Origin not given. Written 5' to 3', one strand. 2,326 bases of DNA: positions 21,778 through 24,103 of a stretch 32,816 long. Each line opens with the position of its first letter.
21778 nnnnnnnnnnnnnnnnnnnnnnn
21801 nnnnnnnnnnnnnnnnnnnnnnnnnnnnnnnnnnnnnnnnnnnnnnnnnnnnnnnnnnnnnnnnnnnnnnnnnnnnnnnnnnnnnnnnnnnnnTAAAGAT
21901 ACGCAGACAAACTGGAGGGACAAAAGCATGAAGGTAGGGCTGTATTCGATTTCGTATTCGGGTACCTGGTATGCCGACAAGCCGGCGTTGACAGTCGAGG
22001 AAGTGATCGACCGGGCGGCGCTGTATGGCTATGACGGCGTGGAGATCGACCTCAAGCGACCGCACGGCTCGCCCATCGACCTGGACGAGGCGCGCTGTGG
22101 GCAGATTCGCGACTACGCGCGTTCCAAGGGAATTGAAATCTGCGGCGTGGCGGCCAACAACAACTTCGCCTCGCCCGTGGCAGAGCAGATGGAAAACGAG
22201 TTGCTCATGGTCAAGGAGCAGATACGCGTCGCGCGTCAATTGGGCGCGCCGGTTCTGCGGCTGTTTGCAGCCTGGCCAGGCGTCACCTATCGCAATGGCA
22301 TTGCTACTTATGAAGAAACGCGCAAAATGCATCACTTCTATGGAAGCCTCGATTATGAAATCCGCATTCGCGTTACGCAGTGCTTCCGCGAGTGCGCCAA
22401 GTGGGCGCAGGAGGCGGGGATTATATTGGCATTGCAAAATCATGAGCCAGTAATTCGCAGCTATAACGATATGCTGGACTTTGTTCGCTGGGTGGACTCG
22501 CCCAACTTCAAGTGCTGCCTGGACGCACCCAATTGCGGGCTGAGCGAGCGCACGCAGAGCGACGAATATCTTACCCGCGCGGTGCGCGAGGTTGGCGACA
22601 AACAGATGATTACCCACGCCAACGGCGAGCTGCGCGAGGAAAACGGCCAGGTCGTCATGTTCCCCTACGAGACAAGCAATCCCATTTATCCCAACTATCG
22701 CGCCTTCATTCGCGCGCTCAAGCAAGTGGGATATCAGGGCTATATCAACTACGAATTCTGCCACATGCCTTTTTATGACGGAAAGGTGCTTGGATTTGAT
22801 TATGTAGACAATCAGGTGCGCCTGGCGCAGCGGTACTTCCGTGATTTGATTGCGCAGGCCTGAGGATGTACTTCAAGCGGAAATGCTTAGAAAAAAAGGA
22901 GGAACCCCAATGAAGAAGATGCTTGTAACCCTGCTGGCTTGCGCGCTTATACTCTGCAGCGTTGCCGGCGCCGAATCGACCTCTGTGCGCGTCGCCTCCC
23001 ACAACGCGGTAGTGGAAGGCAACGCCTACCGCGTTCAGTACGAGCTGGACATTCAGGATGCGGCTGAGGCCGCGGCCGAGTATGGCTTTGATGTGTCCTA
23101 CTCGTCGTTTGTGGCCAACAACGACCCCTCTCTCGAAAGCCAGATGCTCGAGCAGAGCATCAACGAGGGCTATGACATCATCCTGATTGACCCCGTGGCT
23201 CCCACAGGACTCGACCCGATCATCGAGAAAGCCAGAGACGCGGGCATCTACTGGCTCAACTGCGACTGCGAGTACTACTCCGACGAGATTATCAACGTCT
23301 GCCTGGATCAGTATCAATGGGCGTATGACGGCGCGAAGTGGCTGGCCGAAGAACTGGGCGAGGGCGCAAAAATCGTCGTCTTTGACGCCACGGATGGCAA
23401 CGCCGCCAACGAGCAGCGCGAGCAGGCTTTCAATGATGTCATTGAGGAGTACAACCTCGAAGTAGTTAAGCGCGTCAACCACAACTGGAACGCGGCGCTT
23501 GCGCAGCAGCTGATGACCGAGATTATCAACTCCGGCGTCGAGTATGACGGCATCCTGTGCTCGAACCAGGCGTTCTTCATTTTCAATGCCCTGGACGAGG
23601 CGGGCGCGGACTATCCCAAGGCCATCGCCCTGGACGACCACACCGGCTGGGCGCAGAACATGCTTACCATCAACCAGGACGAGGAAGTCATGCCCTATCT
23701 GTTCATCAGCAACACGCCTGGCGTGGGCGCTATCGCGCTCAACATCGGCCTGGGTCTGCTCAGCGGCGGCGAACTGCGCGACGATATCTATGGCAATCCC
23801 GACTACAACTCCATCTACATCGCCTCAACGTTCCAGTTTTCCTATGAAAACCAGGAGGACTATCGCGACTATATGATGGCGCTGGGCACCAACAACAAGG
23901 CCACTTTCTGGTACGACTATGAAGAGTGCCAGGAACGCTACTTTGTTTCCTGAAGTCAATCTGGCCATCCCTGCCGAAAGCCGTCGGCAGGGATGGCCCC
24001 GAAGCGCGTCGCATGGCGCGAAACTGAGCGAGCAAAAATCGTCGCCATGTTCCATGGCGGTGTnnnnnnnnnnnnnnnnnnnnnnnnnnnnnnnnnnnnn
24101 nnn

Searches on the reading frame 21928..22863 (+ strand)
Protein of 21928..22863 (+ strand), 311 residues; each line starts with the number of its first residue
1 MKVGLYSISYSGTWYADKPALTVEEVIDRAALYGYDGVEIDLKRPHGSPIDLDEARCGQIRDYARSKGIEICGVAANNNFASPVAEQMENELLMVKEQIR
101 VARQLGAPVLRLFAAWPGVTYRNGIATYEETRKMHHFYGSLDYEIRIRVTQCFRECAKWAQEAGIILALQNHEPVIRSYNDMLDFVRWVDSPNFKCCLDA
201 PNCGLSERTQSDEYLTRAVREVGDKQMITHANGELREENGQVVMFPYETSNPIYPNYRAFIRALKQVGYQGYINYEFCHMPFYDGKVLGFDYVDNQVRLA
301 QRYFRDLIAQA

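Call 36: search_protein_families(library=pfam, proteins=[window:21928-22863:+], max_evalue=0.001)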
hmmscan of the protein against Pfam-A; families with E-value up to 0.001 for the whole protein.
window:21928-22863:+ (311 aa): 1 family
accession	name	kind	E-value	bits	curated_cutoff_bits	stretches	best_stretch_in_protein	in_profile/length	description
PF01261.30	AP_endonuc_2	-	3.3e-28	99.5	31.1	1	27-278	1-230/249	Xylose isomerase-like TIM barrel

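Call 43: search_protein_families(library=ncbifam, proteins=[window:21928-22863:+], max_evalue=0.001)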
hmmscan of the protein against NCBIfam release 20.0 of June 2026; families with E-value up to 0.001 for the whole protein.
window:21928-22863:+ (311 aa): 3 families
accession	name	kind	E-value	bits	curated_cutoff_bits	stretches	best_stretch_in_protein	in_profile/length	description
NF007360.0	PRK09856.1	equivalog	3e-10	40.1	305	1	20-282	12-253/276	fructoselysine 3-epimerase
NF051856.1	PsicseEpim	equivalog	1.3e-07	31.7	300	1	1-276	1-244/287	D-psicose 3-epimerase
NF009688.0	PRK13209.1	subfamily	0.00096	18.2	317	0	48-202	50-190/286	L-ribulose-5-phosphate 3-epimerase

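Call 56: search_solved_structures(query=window:21928-22863:+, max_evalue=0.001)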
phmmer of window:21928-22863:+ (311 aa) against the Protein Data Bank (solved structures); distinct sequences matched with E-value up to 0.001: 4.
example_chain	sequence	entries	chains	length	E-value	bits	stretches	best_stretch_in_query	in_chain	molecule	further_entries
4pfh_A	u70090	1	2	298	4.2e-05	26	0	2-215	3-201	D-tagatose 3-epimerase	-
4q7i_A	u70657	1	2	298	0.00014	24.3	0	2-213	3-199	D-tagatose 3-epimerase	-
2ou4_A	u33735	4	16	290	0.00024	23.5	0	2-212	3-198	D-tagatose 3-epimerase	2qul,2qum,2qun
4xsl_A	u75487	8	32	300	0.00026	23.5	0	2-211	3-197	D-tagatose 3-epimerase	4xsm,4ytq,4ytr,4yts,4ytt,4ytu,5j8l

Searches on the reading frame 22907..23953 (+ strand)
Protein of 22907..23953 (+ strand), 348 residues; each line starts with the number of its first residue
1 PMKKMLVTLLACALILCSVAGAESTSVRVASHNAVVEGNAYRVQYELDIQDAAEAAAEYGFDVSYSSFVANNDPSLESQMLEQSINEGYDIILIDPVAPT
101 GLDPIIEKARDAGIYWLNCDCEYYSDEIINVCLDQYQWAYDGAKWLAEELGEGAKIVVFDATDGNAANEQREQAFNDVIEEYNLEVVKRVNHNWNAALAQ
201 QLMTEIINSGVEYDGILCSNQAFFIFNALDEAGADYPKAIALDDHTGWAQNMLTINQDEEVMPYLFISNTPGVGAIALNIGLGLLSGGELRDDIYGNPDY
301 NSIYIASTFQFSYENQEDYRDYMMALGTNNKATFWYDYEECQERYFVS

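Call 25: search_solved_structures(query=window:22907-23953:+, max_evalue=0.00001)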
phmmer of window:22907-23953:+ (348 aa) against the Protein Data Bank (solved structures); distinct sequences matched with E-value up to 0.00001: 31.
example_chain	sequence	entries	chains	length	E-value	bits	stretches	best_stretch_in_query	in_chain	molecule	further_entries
2qvc_A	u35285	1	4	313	5.8e-12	48.6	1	51-215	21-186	Sugar ABC transporter, periplasmic sugar-binding protein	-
2h3h_A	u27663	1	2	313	5.9e-12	48.6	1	51-215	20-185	Sugar ABC transporter, periplasmic sugar-binding protein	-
3c6q_B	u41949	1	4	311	3.2e-11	46.2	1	52-215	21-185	Sugar ABC transporter, periplasmic sugar-binding protein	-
4ry0_A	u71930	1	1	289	4.5e-11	45.7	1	56-233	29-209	Probable ribose ABC transporter, substrate-binding protein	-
5ibq_A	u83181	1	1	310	5.8e-11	45.3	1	56-233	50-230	Probable ribose ABC transporter, substrate-binding protein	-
4rs3_A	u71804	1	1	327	1.5e-10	43.9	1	69-243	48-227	ABC transporter, carbohydrate uptake transporter-2 (CUT2) family, periplasmic sugar-bindin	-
5hko_A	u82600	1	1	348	1.8e-10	43.7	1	69-243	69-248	ABC transporter, carbohydrate uptake transporter-2 (CUT2) family, periplasmic sugar-bindin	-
4pe6_A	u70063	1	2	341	7.2e-10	41.7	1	28-289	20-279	Putative ABC transporter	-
9jwq_A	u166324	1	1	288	4.8e-09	39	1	56-235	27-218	MSD3-apo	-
9jwt_A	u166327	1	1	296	5e-09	38.9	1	56-235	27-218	MSD3-holo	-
4yo7_A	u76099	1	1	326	9.2e-09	38.1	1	49-247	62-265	Sugar ABC transporter (Sugar-binding protein)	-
4rsm_A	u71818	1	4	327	1.6e-08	37.2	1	69-237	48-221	Periplasmic binding protein/LacI transcriptional regulator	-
9jwo_A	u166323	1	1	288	1.9e-08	37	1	55-235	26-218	MSD1-apo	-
9jwl_A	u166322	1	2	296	2e-08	36.9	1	55-235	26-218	MSD1-holo chainA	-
4yle_A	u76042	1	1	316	8.5e-08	34.9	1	12-225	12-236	Periplasmic binding protein/LacI transcriptional regulator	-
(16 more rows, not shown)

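Call 43: search_protein_families(library=ncbifam, proteins=[window:22907-23953:+], max_evalue=0.001)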
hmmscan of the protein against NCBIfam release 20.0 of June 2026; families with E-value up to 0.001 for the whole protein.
window:22907-23953:+ (348 aa): 7 families
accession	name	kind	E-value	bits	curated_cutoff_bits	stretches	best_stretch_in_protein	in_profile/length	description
NF007254.0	PRK09701.1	equivalog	6.2e-11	42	335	1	20-230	14-236/311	D-allose transporter substrate-binding protein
NF041827.1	YtfQ_transport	equivalog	1.4e-08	34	510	1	81-210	74-209/320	galactofuranose ABC transporter, galactofuranose-binding protein YtfQ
NF007936.0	PRK10653.1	equivalog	1.6e-08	34.2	337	1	6-221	6-216/295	ribose ABC transporter substrate-binding protein RbsB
NF011937.0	PRK15408.1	equivalog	1.5e-05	24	384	1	10-124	11-120/340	autoinducer 2 ABC transporter substrate-binding protein LsrB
NF007075.0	PRK09526.1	subfamily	2.7e-05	23.3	340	1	114-241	145-271/358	LacI family DNA-binding transcriptional regulator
NF007680.0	PRK10355.1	equivalog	0.0005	19.4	504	1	2-222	3-221/331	D-xylose ABC transporter substrate-binding protein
NF008452.0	PRK11303.1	equivalog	0.00082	18.6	385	0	70-217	99-243/332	catabolite repressor/activator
